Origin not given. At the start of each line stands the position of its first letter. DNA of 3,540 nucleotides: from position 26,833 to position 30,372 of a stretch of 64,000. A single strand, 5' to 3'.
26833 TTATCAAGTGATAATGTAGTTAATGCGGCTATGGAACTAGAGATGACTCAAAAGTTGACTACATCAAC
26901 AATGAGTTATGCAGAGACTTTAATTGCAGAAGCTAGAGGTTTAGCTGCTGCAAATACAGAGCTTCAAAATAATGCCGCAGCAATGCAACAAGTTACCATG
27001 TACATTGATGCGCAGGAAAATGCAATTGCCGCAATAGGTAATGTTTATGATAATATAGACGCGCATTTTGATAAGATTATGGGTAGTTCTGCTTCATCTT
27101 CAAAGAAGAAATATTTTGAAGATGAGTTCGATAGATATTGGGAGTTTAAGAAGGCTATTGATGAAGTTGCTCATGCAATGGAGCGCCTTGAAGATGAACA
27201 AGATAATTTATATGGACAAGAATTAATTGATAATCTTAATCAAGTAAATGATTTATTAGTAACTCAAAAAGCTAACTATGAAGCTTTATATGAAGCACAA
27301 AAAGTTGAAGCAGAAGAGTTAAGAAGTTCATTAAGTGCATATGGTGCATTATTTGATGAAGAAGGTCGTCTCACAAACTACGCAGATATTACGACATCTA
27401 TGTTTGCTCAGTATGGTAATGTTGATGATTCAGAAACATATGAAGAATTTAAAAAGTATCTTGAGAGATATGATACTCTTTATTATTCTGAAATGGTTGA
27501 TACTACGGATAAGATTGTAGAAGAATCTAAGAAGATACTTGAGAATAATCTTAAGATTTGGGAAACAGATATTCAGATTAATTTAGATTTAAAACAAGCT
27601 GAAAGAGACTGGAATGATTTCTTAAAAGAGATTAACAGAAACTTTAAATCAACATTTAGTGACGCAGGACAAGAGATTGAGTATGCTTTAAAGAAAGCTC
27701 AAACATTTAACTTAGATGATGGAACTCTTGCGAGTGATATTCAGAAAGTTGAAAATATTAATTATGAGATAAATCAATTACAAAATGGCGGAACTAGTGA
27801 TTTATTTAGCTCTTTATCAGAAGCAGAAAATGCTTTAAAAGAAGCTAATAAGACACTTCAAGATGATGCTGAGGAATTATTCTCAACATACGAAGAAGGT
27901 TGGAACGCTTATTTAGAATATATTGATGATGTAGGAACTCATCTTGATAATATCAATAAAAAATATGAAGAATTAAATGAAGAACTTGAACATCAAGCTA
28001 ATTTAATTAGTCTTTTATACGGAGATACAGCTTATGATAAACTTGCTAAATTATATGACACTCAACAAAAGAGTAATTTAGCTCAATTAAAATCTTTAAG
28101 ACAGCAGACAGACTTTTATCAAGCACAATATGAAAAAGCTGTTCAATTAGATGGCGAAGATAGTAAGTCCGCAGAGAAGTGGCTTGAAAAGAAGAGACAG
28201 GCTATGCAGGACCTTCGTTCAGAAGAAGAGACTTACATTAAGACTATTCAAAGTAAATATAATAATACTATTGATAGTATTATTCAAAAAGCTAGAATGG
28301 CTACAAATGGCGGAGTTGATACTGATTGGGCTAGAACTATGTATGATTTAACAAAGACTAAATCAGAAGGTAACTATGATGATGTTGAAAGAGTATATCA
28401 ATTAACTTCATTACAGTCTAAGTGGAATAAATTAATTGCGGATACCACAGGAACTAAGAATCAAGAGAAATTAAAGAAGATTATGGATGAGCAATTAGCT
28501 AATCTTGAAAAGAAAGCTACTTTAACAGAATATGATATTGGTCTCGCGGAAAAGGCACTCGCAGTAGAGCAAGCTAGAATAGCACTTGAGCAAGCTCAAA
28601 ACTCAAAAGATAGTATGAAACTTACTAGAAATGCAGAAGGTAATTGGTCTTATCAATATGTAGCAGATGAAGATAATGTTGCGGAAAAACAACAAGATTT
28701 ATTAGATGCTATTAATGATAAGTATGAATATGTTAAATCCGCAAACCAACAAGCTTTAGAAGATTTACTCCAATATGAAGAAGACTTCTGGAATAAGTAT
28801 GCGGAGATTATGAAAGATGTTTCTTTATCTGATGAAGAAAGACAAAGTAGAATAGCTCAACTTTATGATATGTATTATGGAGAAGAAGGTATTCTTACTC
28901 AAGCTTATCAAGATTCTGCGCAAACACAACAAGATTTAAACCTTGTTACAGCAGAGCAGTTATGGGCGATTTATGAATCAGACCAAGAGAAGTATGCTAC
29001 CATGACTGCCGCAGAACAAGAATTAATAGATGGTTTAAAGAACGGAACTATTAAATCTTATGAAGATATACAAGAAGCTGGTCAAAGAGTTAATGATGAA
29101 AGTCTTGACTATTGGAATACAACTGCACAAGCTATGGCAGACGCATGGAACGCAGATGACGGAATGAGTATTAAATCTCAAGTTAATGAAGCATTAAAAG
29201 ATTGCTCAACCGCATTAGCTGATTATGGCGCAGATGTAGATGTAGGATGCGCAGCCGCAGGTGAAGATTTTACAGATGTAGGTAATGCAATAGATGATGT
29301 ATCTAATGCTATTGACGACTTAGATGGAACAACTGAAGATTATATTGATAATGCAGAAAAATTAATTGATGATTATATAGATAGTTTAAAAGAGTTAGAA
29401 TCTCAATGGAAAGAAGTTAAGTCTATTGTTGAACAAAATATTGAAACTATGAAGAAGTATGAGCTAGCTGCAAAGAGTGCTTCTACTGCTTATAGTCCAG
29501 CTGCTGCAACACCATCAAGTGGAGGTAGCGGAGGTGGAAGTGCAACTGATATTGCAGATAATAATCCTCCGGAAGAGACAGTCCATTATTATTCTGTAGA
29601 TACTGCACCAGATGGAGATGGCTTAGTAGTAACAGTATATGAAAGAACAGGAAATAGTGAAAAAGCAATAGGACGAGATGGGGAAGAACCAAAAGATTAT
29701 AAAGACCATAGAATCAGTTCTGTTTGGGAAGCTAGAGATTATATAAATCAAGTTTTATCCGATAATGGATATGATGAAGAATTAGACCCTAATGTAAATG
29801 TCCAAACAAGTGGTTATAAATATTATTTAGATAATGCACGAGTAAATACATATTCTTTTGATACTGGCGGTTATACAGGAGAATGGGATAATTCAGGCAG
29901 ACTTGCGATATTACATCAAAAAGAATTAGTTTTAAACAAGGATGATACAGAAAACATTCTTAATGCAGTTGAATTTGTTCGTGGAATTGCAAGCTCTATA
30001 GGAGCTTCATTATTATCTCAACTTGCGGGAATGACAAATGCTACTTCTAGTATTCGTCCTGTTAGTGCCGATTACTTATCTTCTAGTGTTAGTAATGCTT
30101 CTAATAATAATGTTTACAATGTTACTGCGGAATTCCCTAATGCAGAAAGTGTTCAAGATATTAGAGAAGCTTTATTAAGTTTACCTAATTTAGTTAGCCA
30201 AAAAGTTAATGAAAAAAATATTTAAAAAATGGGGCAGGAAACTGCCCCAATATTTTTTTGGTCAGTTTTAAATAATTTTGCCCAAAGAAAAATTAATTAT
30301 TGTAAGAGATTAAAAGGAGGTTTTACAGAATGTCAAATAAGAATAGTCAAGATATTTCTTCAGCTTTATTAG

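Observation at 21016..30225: Exceptionally long tape measure protein (3069 aa)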

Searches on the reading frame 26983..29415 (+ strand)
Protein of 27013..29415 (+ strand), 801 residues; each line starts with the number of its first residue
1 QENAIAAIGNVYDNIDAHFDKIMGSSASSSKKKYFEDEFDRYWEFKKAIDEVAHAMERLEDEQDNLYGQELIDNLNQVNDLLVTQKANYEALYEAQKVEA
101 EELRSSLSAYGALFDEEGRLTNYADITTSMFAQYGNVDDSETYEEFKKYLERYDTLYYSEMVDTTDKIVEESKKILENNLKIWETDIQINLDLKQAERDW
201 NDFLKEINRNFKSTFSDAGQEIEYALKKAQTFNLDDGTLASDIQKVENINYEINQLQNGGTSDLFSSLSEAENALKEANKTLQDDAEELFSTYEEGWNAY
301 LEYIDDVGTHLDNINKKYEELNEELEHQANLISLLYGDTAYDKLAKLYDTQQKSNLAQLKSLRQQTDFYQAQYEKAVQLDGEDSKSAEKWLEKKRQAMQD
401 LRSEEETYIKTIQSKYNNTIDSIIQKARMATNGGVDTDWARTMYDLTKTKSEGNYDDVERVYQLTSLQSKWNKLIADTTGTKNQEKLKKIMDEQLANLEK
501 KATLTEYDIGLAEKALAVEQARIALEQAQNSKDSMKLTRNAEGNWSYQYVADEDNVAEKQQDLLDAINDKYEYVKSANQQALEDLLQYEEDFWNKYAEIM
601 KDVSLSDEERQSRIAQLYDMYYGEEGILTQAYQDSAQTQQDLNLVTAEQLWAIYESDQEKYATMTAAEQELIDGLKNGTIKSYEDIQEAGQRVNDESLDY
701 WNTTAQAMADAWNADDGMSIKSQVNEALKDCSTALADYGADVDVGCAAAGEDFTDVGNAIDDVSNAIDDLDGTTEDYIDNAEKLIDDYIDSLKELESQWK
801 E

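Call 58: search_protein_representatives(protein=window:27013-29415:+)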
Query: 801 residues. Proteins with E-value up to 0.001 (for the whole library): 1308; up to 1e-10: 1011; up to 1e-30: 549. The best 150 are listed.
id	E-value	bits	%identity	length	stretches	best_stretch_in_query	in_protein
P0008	0.0e+00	1688.5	98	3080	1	1-801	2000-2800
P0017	1.6e-283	959.5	59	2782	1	5-800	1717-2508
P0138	9.3e-191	652.9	45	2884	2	18-799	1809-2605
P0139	8.0e-163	560.5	41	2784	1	24-800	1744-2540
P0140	1.6e-162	559.5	39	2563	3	19-799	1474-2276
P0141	4.7e-158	544.7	40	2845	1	22-800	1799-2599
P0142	1.9e-157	542.7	40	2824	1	31-800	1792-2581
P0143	5.3e-157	541.3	39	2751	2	25-800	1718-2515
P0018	3.2e-154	532.1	43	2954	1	5-800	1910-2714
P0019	5.2e-154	531.4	42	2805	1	14-800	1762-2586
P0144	4.4e-151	521.7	39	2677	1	20-800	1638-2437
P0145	6.8e-150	517.8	39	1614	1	29-800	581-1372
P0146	6.0e-149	514.7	42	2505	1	24-800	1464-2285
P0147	6.1e-148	511.3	44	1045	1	53-763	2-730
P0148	8.5e-146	504.2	38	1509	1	7-800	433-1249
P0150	1.3e-140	487.1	38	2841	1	24-799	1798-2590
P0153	4.3e-140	485.4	40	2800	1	30-800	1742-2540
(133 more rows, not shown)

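Call 77: predict_structure(alignment_id=A3)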
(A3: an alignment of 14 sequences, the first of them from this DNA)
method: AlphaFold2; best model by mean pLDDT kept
length: 811 residues; sequences in the alignment: 14
mean_pLDDT: 75.6   pTM: 0.46
mean pLDDT of the five models: 75.6, 74.7, 67.0, 63.2, 62.5
residues with pLDDT >= 90: 107; 70-90: 496; 50-70: 114; < 50: 94
segments of 3 or more residues with pLDDT < 50: 1-7, 10-48, 216-224, 453-465, 709-731
pLDDT, mean of each block of 10 residues (from residue 1): 39 44 40 35 46 82 83 76 87 90 89 86 83 82 63 82 88 89 84 71 54 52 54 78 80 88 86 81 85 86 86 89 92 92 81 89 93 95 93 92 94 92 84 69 54 47 50 81 82 82 82 69 84 81 71 72 81 82 75 68 76 74 71 68 72 80 77 77 81 75 64 41 44 52 70 83 89 92 89 87 82 72
secondary structure, 60 per line:
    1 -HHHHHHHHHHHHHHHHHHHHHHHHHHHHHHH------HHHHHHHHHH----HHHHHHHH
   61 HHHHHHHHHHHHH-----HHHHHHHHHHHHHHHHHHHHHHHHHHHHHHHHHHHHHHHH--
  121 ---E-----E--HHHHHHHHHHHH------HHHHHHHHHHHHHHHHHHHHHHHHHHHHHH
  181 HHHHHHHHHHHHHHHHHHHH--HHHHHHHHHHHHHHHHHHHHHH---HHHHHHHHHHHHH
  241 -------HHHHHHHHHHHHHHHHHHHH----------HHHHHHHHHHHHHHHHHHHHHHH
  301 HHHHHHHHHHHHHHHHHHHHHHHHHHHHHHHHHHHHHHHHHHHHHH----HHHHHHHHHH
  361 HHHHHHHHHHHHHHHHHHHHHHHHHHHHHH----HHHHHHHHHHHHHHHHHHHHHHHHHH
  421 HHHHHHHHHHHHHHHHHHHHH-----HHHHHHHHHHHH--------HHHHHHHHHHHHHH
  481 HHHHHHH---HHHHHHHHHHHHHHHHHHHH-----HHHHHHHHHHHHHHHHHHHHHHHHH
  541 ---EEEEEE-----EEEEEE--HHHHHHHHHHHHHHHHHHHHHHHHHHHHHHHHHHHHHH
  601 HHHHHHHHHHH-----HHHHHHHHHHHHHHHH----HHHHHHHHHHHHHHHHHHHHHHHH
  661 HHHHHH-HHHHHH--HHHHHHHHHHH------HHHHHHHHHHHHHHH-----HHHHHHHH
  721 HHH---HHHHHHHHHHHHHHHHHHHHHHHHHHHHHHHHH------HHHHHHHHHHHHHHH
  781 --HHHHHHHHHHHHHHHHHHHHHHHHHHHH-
elements in order (helices of 4 or more, strands of 3 or more residues): H2-32 H39-48 H53-73 H79-118 H133-144 H151-200 H203-224 H228-240 H248-267 H278-346 H351-390 H395-441 H447-458 H467-487 H491-510 H516-540 E544-549 E555-560 H563-611 H617-632 H637-666 H668-673 H676-686 H693-707 H713-723 H727-759 H766-780 H783-810

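Call 80: fold_search(model_id=the predicted structure, library=pdb)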
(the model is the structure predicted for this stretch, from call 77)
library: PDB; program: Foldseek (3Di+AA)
matches with E <= 10: 421; with E <= 0.001: 0
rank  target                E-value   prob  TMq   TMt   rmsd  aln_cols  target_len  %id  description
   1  7nyx_A                2.0e-02  0.18  0.08  0.05  65.1       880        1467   12  Cryo-EM structure of the MukBEF-MatP-DNA monomer (closed conformation) (released 2021-07-07)
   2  9hn5_A                3.0e-02  0.28  0.10  0.06  40.4       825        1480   12  Cryo-EM structure of human separase bound to phosphorylated SCC1 (100-320 aa) (released 2025-09-03)
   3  8i4x_B                6.7e-02  0.11  0.07  0.06  97.1       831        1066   13  Cryo-EM structure of 5-subunit Smc5/6 (released 2024-06-26)
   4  7z8f_e                9.1e-02  0.13  0.09  0.03  79.2      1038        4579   12  Composite structure of dynein-dynactin-BICDR on microtubules (released 2022-07-27)
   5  7ogt_B                1.2e-01  0.12  0.09  0.10  64.3       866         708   10  Folded elbow of cohesin (released 2021-07-28)
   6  8w20_A                1.3e-01  0.11  0.08  0.09  60.9       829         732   11  Umb1 umbrella toxin particle (released 2024-04-17)
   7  7yqh_B                1.3e-01  0.10  0.08  0.06  100.0       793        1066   13  Cryo-EM structure of 8-subunit Smc5/6 (released 2024-01-31)
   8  9ynh_B                1.4e-01  0.09  0.08  0.03  48.8       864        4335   11  Full-length human cytoplasmic dynein-1 in phi-like state bound to dynactin-p150glued and LIS1 (released 2026-01-28)
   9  8bbg_D                1.6e-01  0.07  0.07  0.05  43.0       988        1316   11  Structure of the IFT-A complex; anterograde IFT-A train model (released 2022-12-21)
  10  7ogt_A                1.9e-01  0.12  0.09  0.10  65.8       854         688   11  Folded elbow of cohesin (released 2021-07-28)
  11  7qcd_B                2.0e-01  0.06  0.06  0.05  98.5       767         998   12  CryoEM structure of the Smc5/6-holocomplex (composite structure) (released 2022-09-21)
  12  7z8f_m                2.2e-01  0.10  0.09  0.02  63.7       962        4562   12  Composite structure of dynein-dynactin-BICDR on microtubules (released 2022-07-27)
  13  6z9l_A                2.7e-01  0.08  0.07  0.07  82.5       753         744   12  Enterococcal PrgA (released 2020-09-16)
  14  9dgr_m                3.2e-01  0.08  0.09  0.02  60.7       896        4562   13  Composite structure of dynein-dynactin on microtubules (released 2025-09-10)
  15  9im6_A                3.2e-01  0.06  0.07  0.06  41.9       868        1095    9  Structure of influenza A virus RNA polymerase PB1 and nuclear import host factor RanBP5 complex (released 2024-11-27)
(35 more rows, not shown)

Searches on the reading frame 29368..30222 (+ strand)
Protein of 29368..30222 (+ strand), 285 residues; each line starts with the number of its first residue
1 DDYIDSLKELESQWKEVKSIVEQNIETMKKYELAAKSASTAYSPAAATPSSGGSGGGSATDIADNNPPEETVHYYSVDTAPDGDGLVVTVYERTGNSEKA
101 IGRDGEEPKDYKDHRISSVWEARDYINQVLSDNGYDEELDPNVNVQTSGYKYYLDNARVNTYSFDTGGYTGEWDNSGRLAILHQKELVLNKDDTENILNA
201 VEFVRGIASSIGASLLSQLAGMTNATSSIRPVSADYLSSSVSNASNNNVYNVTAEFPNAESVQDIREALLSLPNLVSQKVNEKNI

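Call 53: predict_structure(alignment_id=A2)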
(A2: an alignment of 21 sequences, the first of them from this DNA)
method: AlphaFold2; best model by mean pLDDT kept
length: 285 residues; sequences in the alignment: 21
mean_pLDDT: 54.1   pTM: 0.29
mean pLDDT of the five models: 54.1, 53.4, 50.1, 49.8, 47.8
residues with pLDDT >= 90: 0; 70-90: 62; 50-70: 95; < 50: 128
segments of 3 or more residues with pLDDT < 50: 43-66, 144-174, 177-190, 202-252, 283-285
pLDDT, mean of each block of 10 residues (from residue 1): 56 71 73 70 46 37 50 73 74 79 59 65 76 68 42 36 37 45 42 52 44 39 39 32 39 53 58 59 50
secondary structure, 60 per line:
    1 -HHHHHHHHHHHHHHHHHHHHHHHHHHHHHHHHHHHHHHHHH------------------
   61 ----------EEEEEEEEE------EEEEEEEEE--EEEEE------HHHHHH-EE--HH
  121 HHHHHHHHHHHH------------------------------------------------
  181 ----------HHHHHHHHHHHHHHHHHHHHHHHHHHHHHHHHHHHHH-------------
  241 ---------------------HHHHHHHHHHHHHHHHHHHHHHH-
elements in order: H2-42 E71-79 E86-94 E97-101 H108-113 H119-132 H191-227 H262-284

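Call 55: fold_search(model_id=the predicted structure, library=pdb)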
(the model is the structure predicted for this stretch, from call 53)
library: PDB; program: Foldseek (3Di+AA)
matches with E <= 10: 277; with E <= 0.001: 0
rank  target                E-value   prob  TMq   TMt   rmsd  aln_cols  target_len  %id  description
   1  1e4g                  2.3e-01  0.14  0.10  0.08   7.8        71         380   15  FtsA (ATP-bound form) from Thermotoga maritima (released 2000-10-18)
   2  3cqy_A                2.8e-01  0.30  0.12  0.10  10.5        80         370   11  Crystal structure of a functionally unknown protein (SO_1313) from Shewanella oneidensis MR-1 (released 2008-04-22)
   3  9jsz_E                3.4e-01  0.16  0.13  0.09   7.4        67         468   19  active NbaSPARDA complexes (released 2025-04-02)
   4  9jsz_I                3.6e-01  0.15  0.12  0.08   7.6        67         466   18  active NbaSPARDA complexes (released 2025-04-02)
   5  9qcc_V                4.1e-01  0.28  0.15  0.10   5.8        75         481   13  Activated XauSPARDA filament assembly with bound dsDNA substrate (released 2025-12-17)
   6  3cqy_B                4.4e-01  0.30  0.14  0.11  13.4        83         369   14  Crystal structure of a functionally unknown protein (SO_1313) from Shewanella oneidensis MR-1 (released 2008-04-22)
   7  4xpu_B                7.0e-01  0.14  0.12  0.16  10.8        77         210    9  The crystal structure of EndoV from E.coli (released 2015-08-19)
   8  8bre_B                8.5e-01  0.23  0.15  0.12  11.9        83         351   12  1,6-anhydro-n-actetylmuramic acid kinase (AnmK) (released 2023-09-20)
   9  5ul1_B                9.0e-01  0.09  0.13  0.14   7.7        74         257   28  The co-structure of 3-amino-6-(4-((1-(dimethylamino)propan-2-yl)sulfonyl)phenyl)-N-phenylpyrazine-2-carboxamide and a  (released 2017-05-10)
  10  6w9r_B                1.1e+00  0.30  0.11  0.18   7.6        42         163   12  Crystal structure of an OTU deubiquitinase from Wolbachia pipientis wMel bound to ubiquitin (released 2020-07-01)
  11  9qcc_J                1.2e+00  0.13  0.14  0.09   7.5        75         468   12  Activated XauSPARDA filament assembly with bound dsDNA substrate (released 2025-12-17)
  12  6ey7_C                1.2e+00  0.21  0.15  0.19   4.7        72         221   17  Human cytomegalovirus terminase nuclease domain, Mn soaked, inhibitor bound (released 2018-10-03)
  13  9jt2_I                1.2e+00  0.08  0.12  0.08   8.2        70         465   17  substrate-bound NbaSPARDA complexes (released 2025-04-02)
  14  9qcc_X                1.2e+00  0.08  0.12  0.08   7.8        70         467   11  Activated XauSPARDA filament assembly with bound dsDNA substrate (released 2025-12-17)
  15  3n4q_C                1.4e+00  0.18  0.16  0.20   8.8        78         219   18  Human cytomegalovirus terminase nuclease domain, Mn soaked (released 2010-10-13)
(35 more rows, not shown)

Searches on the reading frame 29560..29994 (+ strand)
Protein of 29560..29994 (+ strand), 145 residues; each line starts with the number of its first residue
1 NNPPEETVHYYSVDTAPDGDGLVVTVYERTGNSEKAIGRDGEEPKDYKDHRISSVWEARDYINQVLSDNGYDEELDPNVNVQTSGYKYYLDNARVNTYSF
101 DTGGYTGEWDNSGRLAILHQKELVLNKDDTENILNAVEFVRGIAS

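Call 86: search_protein_families(library=pfam, proteins=[window:29560-29994:+], max_evalue=1)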
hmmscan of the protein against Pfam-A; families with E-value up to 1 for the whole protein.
seq(145 aa): 0 families
